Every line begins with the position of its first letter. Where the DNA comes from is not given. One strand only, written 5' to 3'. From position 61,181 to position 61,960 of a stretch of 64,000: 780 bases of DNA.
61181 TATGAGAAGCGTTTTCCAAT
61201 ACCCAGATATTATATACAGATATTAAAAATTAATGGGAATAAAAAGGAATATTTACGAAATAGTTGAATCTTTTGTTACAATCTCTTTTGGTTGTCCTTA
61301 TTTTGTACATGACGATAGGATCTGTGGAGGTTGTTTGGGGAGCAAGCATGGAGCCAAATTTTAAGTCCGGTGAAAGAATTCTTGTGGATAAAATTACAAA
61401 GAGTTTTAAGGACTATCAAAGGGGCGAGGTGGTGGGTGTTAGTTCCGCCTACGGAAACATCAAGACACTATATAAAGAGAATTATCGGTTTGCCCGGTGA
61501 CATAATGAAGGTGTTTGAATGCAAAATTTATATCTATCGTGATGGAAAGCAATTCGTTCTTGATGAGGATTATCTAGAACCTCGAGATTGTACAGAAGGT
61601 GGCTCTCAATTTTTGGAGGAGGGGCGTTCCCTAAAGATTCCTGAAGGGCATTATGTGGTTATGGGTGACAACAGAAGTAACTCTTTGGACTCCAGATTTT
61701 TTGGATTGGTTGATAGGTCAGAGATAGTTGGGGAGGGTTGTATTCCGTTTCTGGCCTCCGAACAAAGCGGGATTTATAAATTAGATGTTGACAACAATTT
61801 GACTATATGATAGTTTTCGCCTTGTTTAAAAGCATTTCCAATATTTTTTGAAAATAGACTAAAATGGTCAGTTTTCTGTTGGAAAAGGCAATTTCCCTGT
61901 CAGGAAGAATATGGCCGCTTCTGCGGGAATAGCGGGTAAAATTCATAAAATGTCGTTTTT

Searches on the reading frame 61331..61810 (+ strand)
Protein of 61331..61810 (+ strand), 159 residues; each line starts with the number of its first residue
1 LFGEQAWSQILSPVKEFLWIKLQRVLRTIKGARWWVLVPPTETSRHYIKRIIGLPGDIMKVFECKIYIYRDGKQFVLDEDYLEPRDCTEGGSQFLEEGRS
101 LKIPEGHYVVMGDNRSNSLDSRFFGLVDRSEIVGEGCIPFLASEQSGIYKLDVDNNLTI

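Call 46: search_protein_families(library=pfam, proteins=[window:61331-61810:+], max_evalue=0.01)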
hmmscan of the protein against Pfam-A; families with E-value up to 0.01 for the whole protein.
window:61331-61810:+ (159 aa): 1 family
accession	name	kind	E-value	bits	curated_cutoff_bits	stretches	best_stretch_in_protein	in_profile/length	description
PF10502.14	Peptidase_S26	-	2.7e-23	83.2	22.9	1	36-139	62-166/168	Signal peptidase, peptidase S26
